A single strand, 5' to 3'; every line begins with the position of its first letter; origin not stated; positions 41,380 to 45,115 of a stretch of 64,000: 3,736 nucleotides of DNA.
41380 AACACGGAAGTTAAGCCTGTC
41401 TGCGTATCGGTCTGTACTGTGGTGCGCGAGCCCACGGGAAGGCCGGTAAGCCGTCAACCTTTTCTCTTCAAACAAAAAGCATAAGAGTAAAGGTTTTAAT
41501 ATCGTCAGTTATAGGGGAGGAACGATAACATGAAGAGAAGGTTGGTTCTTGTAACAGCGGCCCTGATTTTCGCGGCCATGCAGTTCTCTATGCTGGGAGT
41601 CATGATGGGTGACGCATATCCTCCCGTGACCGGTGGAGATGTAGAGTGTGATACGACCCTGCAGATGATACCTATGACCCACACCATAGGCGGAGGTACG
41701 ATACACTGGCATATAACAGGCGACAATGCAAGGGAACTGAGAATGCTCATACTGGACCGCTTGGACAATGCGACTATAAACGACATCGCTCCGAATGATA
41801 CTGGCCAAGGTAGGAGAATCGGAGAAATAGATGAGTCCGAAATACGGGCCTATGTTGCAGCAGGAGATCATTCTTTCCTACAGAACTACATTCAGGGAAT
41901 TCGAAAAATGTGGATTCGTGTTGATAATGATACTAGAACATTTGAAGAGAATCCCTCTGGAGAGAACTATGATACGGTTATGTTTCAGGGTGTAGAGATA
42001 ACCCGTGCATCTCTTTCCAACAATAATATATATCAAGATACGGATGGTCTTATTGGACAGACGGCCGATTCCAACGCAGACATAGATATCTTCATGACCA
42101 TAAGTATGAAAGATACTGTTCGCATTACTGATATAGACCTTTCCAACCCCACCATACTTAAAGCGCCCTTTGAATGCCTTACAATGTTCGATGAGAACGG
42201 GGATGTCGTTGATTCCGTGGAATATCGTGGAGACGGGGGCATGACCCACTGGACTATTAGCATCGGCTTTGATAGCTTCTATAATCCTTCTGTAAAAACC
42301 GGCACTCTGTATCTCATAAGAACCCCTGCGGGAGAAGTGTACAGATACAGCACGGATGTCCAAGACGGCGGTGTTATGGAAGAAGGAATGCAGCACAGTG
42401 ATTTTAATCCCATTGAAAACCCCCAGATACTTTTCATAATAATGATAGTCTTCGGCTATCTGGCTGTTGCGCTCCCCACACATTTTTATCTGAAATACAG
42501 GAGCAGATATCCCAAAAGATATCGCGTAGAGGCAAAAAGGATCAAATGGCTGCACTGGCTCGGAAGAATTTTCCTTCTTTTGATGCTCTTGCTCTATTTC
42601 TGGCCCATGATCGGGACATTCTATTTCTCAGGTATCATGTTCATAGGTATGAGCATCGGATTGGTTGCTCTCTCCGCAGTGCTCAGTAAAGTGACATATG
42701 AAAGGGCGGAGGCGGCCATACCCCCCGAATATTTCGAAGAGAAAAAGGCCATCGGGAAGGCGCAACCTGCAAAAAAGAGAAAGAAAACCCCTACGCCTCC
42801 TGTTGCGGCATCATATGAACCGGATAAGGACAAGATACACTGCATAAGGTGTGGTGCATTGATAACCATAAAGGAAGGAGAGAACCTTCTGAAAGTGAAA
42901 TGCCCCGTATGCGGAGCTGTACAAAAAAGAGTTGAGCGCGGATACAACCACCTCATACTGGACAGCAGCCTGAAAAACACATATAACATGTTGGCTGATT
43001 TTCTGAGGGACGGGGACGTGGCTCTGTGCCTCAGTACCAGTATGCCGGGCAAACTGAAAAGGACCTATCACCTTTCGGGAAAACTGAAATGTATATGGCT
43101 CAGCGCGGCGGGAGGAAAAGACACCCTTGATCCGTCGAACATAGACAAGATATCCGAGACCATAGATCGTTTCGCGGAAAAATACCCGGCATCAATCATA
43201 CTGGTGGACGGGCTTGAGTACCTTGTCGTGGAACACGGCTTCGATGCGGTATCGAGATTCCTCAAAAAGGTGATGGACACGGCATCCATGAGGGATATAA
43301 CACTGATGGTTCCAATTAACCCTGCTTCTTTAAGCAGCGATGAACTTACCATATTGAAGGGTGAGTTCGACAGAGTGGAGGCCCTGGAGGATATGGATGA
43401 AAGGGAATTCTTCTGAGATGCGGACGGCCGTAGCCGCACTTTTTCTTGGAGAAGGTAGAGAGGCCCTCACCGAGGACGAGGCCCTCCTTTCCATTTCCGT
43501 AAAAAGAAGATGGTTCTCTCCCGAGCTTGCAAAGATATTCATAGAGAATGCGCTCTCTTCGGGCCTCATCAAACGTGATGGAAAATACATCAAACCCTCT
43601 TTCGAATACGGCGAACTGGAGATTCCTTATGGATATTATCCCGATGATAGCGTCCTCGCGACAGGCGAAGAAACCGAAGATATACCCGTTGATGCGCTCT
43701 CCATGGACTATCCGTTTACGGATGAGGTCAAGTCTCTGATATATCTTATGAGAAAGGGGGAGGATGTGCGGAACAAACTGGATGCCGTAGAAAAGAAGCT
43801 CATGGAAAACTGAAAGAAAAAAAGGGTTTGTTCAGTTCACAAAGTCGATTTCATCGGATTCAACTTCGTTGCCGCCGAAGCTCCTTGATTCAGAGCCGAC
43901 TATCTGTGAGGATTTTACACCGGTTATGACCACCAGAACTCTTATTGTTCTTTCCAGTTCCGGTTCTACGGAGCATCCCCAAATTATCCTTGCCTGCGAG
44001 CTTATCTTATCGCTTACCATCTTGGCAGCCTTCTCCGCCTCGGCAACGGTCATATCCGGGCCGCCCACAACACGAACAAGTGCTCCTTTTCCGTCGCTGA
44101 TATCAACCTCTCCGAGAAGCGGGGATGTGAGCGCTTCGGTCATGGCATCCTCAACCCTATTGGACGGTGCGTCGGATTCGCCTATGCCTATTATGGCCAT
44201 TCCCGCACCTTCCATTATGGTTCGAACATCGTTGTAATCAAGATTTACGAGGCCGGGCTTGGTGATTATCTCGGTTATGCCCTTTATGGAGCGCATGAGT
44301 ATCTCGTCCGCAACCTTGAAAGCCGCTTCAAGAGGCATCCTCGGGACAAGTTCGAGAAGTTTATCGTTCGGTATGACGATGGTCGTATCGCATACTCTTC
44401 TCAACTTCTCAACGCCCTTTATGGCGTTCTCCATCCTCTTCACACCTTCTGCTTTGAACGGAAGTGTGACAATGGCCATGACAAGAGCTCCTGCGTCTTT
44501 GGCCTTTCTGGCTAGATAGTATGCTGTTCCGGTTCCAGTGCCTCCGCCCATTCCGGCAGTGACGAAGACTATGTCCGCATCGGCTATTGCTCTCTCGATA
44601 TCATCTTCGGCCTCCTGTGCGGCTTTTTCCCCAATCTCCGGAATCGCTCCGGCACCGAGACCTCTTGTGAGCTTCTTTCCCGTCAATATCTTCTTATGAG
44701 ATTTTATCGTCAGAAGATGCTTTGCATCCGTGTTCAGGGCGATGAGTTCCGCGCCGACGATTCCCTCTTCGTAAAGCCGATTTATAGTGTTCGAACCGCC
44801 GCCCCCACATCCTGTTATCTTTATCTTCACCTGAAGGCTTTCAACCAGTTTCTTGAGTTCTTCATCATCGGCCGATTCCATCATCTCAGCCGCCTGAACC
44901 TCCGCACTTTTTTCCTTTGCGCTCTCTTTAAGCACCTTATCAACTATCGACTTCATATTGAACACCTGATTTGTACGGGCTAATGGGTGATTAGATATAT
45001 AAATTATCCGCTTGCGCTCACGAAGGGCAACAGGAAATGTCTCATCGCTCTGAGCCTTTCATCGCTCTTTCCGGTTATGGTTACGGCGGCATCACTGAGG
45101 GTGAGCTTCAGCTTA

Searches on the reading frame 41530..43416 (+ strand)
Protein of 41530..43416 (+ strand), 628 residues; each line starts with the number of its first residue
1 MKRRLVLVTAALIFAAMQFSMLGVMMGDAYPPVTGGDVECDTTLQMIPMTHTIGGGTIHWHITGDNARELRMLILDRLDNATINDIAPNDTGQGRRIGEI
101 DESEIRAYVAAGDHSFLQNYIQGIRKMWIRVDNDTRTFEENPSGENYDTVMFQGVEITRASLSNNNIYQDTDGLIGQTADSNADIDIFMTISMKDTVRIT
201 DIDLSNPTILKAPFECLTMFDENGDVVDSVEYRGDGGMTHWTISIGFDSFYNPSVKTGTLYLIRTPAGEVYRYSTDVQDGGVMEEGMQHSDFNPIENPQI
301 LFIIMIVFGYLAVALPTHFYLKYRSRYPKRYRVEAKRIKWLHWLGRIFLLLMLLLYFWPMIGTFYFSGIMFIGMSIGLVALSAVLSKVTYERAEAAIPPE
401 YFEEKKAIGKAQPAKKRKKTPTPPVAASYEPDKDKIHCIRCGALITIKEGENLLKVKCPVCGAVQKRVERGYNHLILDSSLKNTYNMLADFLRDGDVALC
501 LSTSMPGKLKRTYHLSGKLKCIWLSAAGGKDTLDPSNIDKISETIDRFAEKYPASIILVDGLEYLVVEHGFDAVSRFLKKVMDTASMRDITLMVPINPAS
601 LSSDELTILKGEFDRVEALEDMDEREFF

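Call 27: search_protein_families(library=pfam, proteins=[window:41530-43416:+], max_evalue=0.01)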
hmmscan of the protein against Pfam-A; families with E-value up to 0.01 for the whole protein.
window:41530-43416:+ (628 aa): 2 families
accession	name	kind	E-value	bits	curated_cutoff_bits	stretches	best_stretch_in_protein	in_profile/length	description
PF05763.18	DUF835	-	3.1e-25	89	33.1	1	483-613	7-136/136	Protein of unknown function (DUF835)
PF24336.1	DUF7504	-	0.00022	22.2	27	1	540-616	96-176/179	Family of unknown function (DUF7504)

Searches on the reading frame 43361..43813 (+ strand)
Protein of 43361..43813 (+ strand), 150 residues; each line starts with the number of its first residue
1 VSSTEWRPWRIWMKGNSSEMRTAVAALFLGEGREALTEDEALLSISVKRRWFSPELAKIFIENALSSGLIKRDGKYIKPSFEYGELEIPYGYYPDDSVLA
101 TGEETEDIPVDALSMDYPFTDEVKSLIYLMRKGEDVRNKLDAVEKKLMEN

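Call 27: search_protein_families(library=pfam, proteins=[window:43361-43813:+], max_evalue=0.01)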
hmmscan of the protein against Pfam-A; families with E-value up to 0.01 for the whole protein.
window:43361-43813:+ (150 aa): 1 family
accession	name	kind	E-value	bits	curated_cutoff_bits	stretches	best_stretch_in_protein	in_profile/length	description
PF09999.14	DUF2240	-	2.1e-19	70.1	22.3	1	19-108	1-90/144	Uncharacterized protein conserved in archaea (DUF2240)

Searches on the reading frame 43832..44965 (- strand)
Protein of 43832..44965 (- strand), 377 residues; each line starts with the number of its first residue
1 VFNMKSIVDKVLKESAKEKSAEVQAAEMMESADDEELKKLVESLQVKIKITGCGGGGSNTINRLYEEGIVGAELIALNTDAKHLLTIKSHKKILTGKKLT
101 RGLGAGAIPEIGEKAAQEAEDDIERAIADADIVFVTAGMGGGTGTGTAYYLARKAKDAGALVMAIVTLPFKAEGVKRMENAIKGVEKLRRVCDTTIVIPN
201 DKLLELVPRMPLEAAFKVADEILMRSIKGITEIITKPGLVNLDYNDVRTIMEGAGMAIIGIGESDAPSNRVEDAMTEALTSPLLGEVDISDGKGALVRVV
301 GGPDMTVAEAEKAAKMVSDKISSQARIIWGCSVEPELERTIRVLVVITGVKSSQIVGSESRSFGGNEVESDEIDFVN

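Call 27: search_protein_families(library=pfam, proteins=[window:43832-44965:-], max_evalue=0.01)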
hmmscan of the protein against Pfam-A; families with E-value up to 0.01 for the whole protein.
window:43832-44965:- (377 aa): 2 families
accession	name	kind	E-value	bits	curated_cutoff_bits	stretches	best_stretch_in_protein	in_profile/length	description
PF00091.31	Tubulin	-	5.4e-48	164.2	33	1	47-207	1-189/190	Tubulin/FtsZ family, GTPase domain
PF12327.13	FtsZ_C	-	4.5e-27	94.6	27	1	255-351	1-95/95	FtsZ family, C-terminal domain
